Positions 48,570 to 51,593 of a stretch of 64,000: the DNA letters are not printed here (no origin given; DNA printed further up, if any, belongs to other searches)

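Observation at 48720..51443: Solitary DUF1156/COG1743 Zn-ribbon adenine methyltransferase embedded between housekeeping genes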

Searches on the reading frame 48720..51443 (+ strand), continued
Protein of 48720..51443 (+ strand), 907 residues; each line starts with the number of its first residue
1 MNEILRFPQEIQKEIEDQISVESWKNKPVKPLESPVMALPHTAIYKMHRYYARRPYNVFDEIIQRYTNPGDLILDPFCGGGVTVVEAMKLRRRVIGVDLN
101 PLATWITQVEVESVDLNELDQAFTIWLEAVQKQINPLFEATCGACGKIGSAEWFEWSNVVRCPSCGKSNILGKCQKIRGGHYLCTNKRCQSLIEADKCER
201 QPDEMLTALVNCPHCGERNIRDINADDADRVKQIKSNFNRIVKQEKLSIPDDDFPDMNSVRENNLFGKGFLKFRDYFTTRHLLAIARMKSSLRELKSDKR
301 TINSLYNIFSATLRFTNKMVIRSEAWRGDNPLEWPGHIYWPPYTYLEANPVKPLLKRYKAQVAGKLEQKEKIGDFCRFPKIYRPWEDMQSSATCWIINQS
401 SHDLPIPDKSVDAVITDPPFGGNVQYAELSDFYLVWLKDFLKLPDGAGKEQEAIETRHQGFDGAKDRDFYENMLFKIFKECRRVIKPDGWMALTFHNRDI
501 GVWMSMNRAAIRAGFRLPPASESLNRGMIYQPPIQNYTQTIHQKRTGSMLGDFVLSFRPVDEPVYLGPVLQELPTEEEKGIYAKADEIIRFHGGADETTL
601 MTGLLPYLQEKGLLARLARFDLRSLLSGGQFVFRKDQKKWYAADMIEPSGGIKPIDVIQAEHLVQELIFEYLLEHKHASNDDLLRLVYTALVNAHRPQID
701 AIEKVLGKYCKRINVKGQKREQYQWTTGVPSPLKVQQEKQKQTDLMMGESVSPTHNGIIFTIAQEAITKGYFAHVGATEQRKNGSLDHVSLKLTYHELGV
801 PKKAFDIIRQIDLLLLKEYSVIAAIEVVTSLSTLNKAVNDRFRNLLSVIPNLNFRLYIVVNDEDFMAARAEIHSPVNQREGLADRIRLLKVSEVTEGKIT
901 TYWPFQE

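Call 15: find_encoding_contigs(protein=P0007, flank=8000, max_places=1)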
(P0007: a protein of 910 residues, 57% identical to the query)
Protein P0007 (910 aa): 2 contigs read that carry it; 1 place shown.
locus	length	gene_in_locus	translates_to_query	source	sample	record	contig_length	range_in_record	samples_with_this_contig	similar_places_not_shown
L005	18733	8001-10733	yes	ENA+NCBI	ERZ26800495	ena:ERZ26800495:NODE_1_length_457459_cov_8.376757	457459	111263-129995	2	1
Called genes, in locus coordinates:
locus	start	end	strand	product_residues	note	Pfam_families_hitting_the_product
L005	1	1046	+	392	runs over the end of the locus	PF00108:Thiolase_N, PF02803:Thiolase_C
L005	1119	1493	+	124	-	-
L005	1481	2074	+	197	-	PF05708:Peptidase_C92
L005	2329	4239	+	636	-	-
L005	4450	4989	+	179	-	-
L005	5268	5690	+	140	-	PF00583:Acetyltransf_1, PF13508:Acetyltransf_7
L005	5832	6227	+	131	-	PF12675:DUF3795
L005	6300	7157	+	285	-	PF02737:3HCDH_N, PF00725:3HCDH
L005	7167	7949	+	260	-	PF00378:ECH_1, PF16113:ECH_2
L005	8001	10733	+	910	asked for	PF01555:N6_N4_Mtase, PF01170:UPF0020 (faint)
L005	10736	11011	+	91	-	-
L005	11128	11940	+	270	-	PF06691:DUF1189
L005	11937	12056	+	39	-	-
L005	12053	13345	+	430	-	PF00330:Aconitase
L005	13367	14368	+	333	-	PF01073:3Beta_HSD, PF01370:Epimerase, PF04321:RmlD_sub_bind (weak), PF13460:NAD_binding_10, PF16363:GDP_Man_Dehyd, PF07993:NAD_binding_4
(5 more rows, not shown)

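Call 16: find_encoding_contigs(protein=P0043, flank=8000, max_places=1)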
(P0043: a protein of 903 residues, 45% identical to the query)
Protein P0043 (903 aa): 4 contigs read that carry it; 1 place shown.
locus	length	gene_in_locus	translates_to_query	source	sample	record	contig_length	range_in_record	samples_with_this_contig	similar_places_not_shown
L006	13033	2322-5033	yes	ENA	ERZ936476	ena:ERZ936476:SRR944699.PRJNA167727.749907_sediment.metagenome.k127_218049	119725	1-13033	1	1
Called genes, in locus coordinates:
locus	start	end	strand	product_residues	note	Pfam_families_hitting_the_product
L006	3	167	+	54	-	?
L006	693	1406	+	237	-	PF13676:TIR_2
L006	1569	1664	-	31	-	-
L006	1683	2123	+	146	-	-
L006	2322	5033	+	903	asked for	PF01555:N6_N4_Mtase, PF01170:UPF0020 (faint), PF08241:Methyltransf_11 (faint), PF01555:N6_N4_Mtase (weak)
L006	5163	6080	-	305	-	-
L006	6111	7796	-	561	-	PF00587:tRNA-synt_2b, PF04073:tRNA_edit, PF03129:HGTP_anticodon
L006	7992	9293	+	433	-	PF16980:CitMHS_2, PF03600:CitMHS (weak)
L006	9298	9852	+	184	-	PF00719:Pyrophosphatase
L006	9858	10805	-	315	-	PF01699:Na_Ca_ex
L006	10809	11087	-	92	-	PF13453:Zn_ribbon_TFIIB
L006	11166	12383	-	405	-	PF01136:Peptidase_U32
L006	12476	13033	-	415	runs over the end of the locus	PF05343:Peptidase_M42 (faint), PF01546:Peptidase_M20, PF07687:M20_dimer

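Call 17: find_encoding_contigs(protein=P0111, flank=8000, max_places=1)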
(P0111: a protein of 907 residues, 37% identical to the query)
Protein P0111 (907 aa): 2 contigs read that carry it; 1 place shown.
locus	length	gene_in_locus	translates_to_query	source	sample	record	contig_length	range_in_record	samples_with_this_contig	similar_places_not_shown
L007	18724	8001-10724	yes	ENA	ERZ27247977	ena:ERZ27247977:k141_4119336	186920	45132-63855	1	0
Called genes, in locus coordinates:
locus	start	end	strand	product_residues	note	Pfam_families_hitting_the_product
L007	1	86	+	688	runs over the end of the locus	PF00133:tRNA-synt_1, PF09334:tRNA-synt_1g, PF01406:tRNA-synt_1e (weak), PF19303:Anticodon_3, PF01588:tRNA_bind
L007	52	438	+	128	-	-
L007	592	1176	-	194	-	PF01914:MarC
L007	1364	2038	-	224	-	PF01066:CDP-OH_P_transf (weak)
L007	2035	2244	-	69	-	-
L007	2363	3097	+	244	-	PF02591:Zn_ribbon_9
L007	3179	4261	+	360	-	PF00075:RNase_H, PF13456:RVT_3, PF00551:Formyl_trans_N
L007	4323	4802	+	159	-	-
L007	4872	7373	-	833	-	PF02861:Clp_N, PF13191:AAA_16 (weak), PF00004:AAA, PF17871:AAA_lid_9, PF07724:AAA_2, PF00004:AAA, PF07728:AAA_5, PF10431:ClpB_D2-small, +9 more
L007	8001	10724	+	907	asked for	PF01555:N6_N4_Mtase, PF01170:UPF0020 (faint), PF01555:N6_N4_Mtase (weak), PF27126:NmeDI_C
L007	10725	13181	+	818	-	-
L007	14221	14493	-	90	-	-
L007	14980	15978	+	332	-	-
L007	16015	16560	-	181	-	PF10936:DUF2617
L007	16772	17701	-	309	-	PF02517:Rce1-like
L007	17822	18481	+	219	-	PF00730:HhH-GPD, PF00633:HHH (weak)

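Call 18: find_encoding_contigs(protein=P0004, flank=10000, max_places=1)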
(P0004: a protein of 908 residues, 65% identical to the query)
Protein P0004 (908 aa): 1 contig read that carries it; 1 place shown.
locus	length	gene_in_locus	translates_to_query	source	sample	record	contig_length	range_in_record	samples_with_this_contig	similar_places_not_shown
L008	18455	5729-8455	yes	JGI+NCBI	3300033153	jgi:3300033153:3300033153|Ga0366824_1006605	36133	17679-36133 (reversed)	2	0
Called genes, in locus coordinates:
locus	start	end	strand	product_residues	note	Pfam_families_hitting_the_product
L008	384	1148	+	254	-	PF00142:Fer4_NifH (weak), PF01656:CbiA, PF02374:ArsA_ATPase, PF06564:CBP_BcsQ, PF09140:MipZ, PF10609:ParA, PF13614:AAA_31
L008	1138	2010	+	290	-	PF02195:ParB_N, PF17762:HTH_ParB, PF23552:ParB_C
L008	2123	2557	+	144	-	PF00254:FKBP_C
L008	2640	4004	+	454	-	PF03577:Peptidase_C69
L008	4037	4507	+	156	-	PF00254:FKBP_C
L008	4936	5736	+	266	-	PF00596:Aldolase_II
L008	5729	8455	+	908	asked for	PF01555:N6_N4_Mtase, PF01170:UPF0020 (faint), PF01555:N6_N4_Mtase (weak)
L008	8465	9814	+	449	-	PF01488:Shikimate_DH (faint), PF02254:TrkA_N, PF02558:ApbA (faint), PF03435:Sacchrp_dh_NADP (faint), PF03807:F420_oxidored (faint), PF02080:TrkA_C, PF02254:TrkA_N, PF02080:TrkA_C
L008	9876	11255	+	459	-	PF02386:TrkH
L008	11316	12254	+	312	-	PF07949:YbbR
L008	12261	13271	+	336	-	PF00814:TsaD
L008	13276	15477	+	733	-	PF01835:MG2 (weak)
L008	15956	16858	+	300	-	PF00152:tRNA-synt_2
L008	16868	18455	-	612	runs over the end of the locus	PF04055:Radical_SAM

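Call 19: search_protein_families(library=pfam, proteins=[P0111, P0038, P0049, P0107, P0004, P0005, P0043], max_evalue=10)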
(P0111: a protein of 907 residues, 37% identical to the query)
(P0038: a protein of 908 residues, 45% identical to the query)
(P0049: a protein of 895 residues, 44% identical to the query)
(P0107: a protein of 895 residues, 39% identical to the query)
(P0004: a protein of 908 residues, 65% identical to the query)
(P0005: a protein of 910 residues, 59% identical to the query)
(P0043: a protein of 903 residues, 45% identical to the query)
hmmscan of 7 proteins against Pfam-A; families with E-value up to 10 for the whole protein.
P0111 (907 aa): 21 families
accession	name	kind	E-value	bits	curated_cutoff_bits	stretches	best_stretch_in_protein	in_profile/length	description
PF01555.25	N6_N4_Mtase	-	1.4e-21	77.9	26.7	2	34-87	160-213/221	DNA methylase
PF01170.24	UPF0020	-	2.9e-08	34.1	22.3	2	371-402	102-134/197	RMKL-like, methyltransferase domain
PF08241.18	Methyltransf_11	-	0.00043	21.3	21.2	0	451-471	74-94/95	Methyltransferase domain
PF09445.16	Methyltransf_15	-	0.0057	16.7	22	1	58-87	3-32/165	RNA cap guanine-N2 methyltransferase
PF13649.12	Methyltransf_25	-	0.0077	17.3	27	1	59-92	1-36/97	Methyltransferase domain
PF02086.21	MethyltransfD12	-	0.022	15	22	1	46-94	10-59/253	D12 class N6 adenine-specific DNA methyltransferase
PF13847.12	Methyltransf_31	-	0.067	13.3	27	1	55-87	3-38/145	Methyltransferase domain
PF10354.15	BMT5-like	-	0.073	13.8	24.7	1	446-498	99-152/168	rRNA (uridine-N3-)-methyltransferase BTM5-like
PF07669.17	Eco57I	-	0.092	13.3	25.3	1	333-403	27-88/171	Eco57I restriction-modification methylase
PF03909.22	BSD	-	0.14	12.6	24.6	1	208-235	8-34/58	BSD domain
PF12773.13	DZR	-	0.56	10.8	27.3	0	148-202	1-33/45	Double zinc ribbon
PF15777.11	Anti-TRAP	-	0.76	10.3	32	0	126-156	11-41/59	Tryptophan RNA-binding attenuator protein inhibitory protein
PF24446.1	DUF7565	-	1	10.2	27.1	1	100-141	4-45/92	Family of unknown function (DUF7565)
PF18439.7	zf_UBZ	-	1.7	8.8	25.6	1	127-138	4-15/32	Ubiquitin-Binding Zinc Finger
PF25206.1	DUF7836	-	1.9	8.8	26.7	1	127-159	9-44/59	Domain of unknown function (DUF7836)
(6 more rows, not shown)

P0038 (908 aa): 12 families
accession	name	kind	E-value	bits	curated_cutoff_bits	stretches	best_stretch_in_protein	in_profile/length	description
PF01555.25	N6_N4_Mtase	-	1.1e-22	81.6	26.7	2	40-108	150-213/221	DNA methylase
PF01170.24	UPF0020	-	2.4e-08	34.3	22.3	2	75-103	27-55/197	RMKL-like, methyltransferase domain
PF08241.18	Methyltransf_11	-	3.4e-06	28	21.2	1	470-493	71-94/95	Methyltransferase domain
PF13649.12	Methyltransf_25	-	0.0005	21.1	27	1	473-490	80-97/97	Methyltransferase domain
PF13847.12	Methyltransf_31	-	0.0045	17.1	27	1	399-498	60-113/145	Methyltransferase domain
PF09445.16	Methyltransf_15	-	0.016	15.2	22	1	79-110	3-34/165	RNA cap guanine-N2 methyltransferase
PF07669.17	Eco57I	-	0.025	15.1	25.3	1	101-183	3-70/171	Eco57I restriction-modification methylase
PF03602.21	Cons_hypoth95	-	0.063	13.4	24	1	401-441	103-145/182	Conserved hypothetical protein 95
PF02086.21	MethyltransfD12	-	0.07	13.3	22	1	76-147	20-90/253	D12 class N6 adenine-specific DNA methyltransferase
PF10354.15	BMT5-like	-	0.19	12.4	24.7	1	459-521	87-153/168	rRNA (uridine-N3-)-methyltransferase BTM5-like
PF14354.12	Lar_restr_allev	-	0.4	11.4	28.6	1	148-175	5-33/58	Restriction alleviation protein Lar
PF17560.7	Megourin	-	2.6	8.8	27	1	188-224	30-62/63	Aphid Megourins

P0049 (895 aa): 7 families
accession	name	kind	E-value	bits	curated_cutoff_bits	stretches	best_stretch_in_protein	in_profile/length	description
PF01555.25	N6_N4_Mtase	-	1.8e-19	71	26.7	2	40-99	159-213/221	DNA methylase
PF08241.18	Methyltransf_11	-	3.4e-06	28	21.2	1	456-484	68-95/95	Methyltransferase domain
PF01170.24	UPF0020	-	6e-05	23.3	22.3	1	389-415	109-135/197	RMKL-like, methyltransferase domain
PF13649.12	Methyltransf_25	-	0.0019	19.3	27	1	456-480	72-97/97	Methyltransferase domain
PF03602.21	Cons_hypoth95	-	0.013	15.6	24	1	57-119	33-95/182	Conserved hypothetical protein 95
PF09445.16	Methyltransf_15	-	0.12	12.3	22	1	70-99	3-32/165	RNA cap guanine-N2 methyltransferase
PF25164.1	CoiA_N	-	2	8.5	26.3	2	156-174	16-34/50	Competence protein CoiA, N-terminal domain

P0107 (895 aa): 19 families
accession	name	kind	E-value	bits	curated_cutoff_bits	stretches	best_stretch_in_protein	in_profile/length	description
PF01555.25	N6_N4_Mtase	-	2.6e-20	73.7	26.7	2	47-106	159-213/221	DNA methylase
PF01170.24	UPF0020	-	5.4e-08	33.2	22.3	2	396-420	111-135/197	RMKL-like, methyltransferase domain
PF08241.18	Methyltransf_11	-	4.2e-05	24.5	21.2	2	469-486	77-94/95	Methyltransferase domain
PF13649.12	Methyltransf_25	-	0.00083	20.4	27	1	78-116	1-41/97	Methyltransferase domain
PF09445.16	Methyltransf_15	-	0.0018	18.3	22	1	77-109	3-35/165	RNA cap guanine-N2 methyltransferase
PF03602.21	Cons_hypoth95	-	0.0024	18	24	1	63-139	32-104/182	Conserved hypothetical protein 95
PF02086.21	MethyltransfD12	-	0.011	15.9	22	1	64-143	9-89/253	D12 class N6 adenine-specific DNA methyltransferase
PF17283.8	Zn_ribbon_SprT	-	0.017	15.6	28.1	1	163-198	3-36/38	SprT-like zinc ribbon domain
PF10354.15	BMT5-like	-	0.019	15.7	24.7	1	457-513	95-152/168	rRNA (uridine-N3-)-methyltransferase BTM5-like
PF07669.17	Eco57I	-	0.021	15.3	25.3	1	368-491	53-136/171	Eco57I restriction-modification methylase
PF05876.18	GpA_ATPase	-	0.075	13.1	25.6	1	130-195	180-232/247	Phage terminase large subunit gpA, ATPase domain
PF13719.11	Zn_ribbon_5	-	0.12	12.7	29.3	1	164-196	2-35/37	zinc-ribbon domain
PF11599.14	AviRa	-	0.12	12.3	25.7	1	401-425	159-183/232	RRNA methyltransferase AviRa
PF23499.1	YnfU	-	0.9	9.9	27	1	132-154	4-26/49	YnfU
PF14354.12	Lar_restr_allev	-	1.4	9.7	28.6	0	165-194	4-33/58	Restriction alleviation protein Lar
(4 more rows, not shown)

P0004 (908 aa): 28 families (the best 25 are shown)
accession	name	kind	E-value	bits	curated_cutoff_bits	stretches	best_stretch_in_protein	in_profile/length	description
PF01555.25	N6_N4_Mtase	-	4.4e-19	69.8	26.7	2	48-101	160-213/221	DNA methylase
PF01170.24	UPF0020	-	2.5e-05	24.5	22.3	2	68-87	27-46/197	RMKL-like, methyltransferase domain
PF08241.18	Methyltransf_11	-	0.0023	19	21.2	1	471-494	72-95/95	Methyltransferase domain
PF09445.16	Methyltransf_15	-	0.0089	16.1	22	1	72-107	3-38/165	RNA cap guanine-N2 methyltransferase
PF03119.21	DNA_ligase_ZBD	-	0.011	16.1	25.8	1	161-191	1-27/27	NAD-dependent DNA ligase C4 zinc finger domain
PF07754.17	HVO_2753_ZBP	-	0.017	15.4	33.2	1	158-186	15-44/46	Small zinc finger protein HVO_2753-like, Zn-binding pocket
PF13649.12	Methyltransf_25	-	0.019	16.1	27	1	73-107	1-37/97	Methyltransferase domain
PF22289.1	DmmA-like_C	-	0.021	15.2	27.4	1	197-217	6-26/44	Dimethylamine monooxygenase subunit DmmA-like, C-terminal domain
PF02086.21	MethyltransfD12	-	0.052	13.7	22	1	59-103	9-54/253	D12 class N6 adenine-specific DNA methyltransferase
PF24463.1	DUF7577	-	0.053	13.6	28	1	210-218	3-11/27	Domain of unknown function (DUF7577)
PF02591.20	Zn_ribbon_9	-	0.079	13.5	29.1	1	207-216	21-30/33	C4-type zinc ribbon domain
PF13248.11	Zn_ribbon_3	-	0.083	12.8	27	2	211-217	18-24/26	zinc-ribbon domain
PF10264.15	Stork_head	-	0.11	13.1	27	1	657-725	8-75/79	Winged helix Storkhead-box1 domain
PF10122.14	Zn_ribbon_Com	-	0.12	12.3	22.9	1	202-232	16-48/52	Mu-like prophage protein Com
PF13408.12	Zn_ribbon_recom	-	0.15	12.9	25.3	1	157-203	3-51/58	Recombinase zinc beta ribbon domain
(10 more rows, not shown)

P0005 (910 aa): 17 families
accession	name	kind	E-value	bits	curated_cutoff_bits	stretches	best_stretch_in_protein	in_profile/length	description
PF01555.25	N6_N4_Mtase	-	1.9e-20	74.2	26.7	2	49-102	160-213/221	DNA methylase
PF01170.24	UPF0020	-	9.4e-06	25.9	22.3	2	69-96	27-54/197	RMKL-like, methyltransferase domain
PF08241.18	Methyltransf_11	-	0.0011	20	21.2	1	477-493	78-94/95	Methyltransferase domain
PF09445.16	Methyltransf_15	-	0.0018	18.3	22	1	73-116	3-46/165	RNA cap guanine-N2 methyltransferase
PF13649.12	Methyltransf_25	-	0.0045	18.1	27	1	74-124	1-55/97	Methyltransferase domain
PF02086.21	MethyltransfD12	-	0.042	14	22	1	66-104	15-54/253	D12 class N6 adenine-specific DNA methyltransferase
PF06325.19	PrmA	-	0.056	13.4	22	1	63-111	154-203/296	Ribosomal protein L11 methyltransferase (PrmA)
PF11757.13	RSS_P20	-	0.11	13.4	25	1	821-892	18-91/94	Suppressor of RNA silencing P21-like N-terminal domain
PF18551.6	TackOD1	-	0.12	12.4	32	1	136-192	100-155/188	Thaumarchaeal output domain 1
PF12647.12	RNHCP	-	0.28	11.6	24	1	141-223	4-79/90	RNHCP domain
PF03119.21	DNA_ligase_ZBD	-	0.84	10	25.8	1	162-192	1-27/27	NAD-dependent DNA ligase C4 zinc finger domain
PF24042.1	DUF7351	-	1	9.5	31.2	1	141-171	2-32/177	Domain of unknown function (DUF7351)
PF01396.24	Zn_ribbon_Top1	-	1.5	9.1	32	1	161-196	2-36/39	Topoisomerase DNA binding C4 zinc finger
PF13408.12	Zn_ribbon_recom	-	1.7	9.5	25.3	1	158-199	3-39/58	Recombinase zinc beta ribbon domain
PF09723.15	Zn_ribbon_8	-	3.4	8.2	34.4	1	142-169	7-36/41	Zinc ribbon domain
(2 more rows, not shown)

P0043 (903 aa): 17 families
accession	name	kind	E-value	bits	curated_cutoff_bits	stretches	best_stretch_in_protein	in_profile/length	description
PF01555.25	N6_N4_Mtase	-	3.9e-23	83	26.7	2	35-94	159-213/221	DNA methylase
PF01170.24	UPF0020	-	5.7e-08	33.1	22.3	2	61-89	27-55/197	RMKL-like, methyltransferase domain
PF08241.18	Methyltransf_11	-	4.6e-07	30.8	21.2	1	457-481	71-95/95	Methyltransferase domain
PF13649.12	Methyltransf_25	-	4.8e-05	24.4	27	2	66-96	1-33/97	Methyltransferase domain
PF03602.21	Cons_hypoth95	-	0.00013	22.1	24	2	54-128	34-105/182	Conserved hypothetical protein 95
PF13847.12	Methyltransf_31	-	0.00048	20.3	27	2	385-485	59-113/145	Methyltransferase domain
PF09445.16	Methyltransf_15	-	0.0035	17.4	22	1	65-103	3-41/165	RNA cap guanine-N2 methyltransferase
PF02086.21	MethyltransfD12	-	0.0065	16.7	22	1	53-134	10-92/253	D12 class N6 adenine-specific DNA methyltransferase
PF10354.15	BMT5-like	-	0.014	16.2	24.7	1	446-506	87-151/168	rRNA (uridine-N3-)-methyltransferase BTM5-like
PF06325.19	PrmA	-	0.019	14.9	22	1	56-115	155-215/296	Ribosomal protein L11 methyltransferase (PrmA)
PF10557.15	Cullin_Nedd8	-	0.077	13.5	36.9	1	660-700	9-49/63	Cullin protein neddylation domain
PF06859.18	Bin3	-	0.082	13.9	27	1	459-484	19-44/109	Bicoid-interacting protein 3 (Bin3)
PF02686.20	GatC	-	0.13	12.9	23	1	101-175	5-64/66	Glu-tRNAGln amidotransferase C subunit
PF05175.20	MTS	-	0.14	12.3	23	1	393-481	93-169/170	Methyltransferase small domain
PF05724.17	TPMT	-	0.16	12.1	26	1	62-128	37-100/218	Thiopurine S-methyltransferase (TPMT)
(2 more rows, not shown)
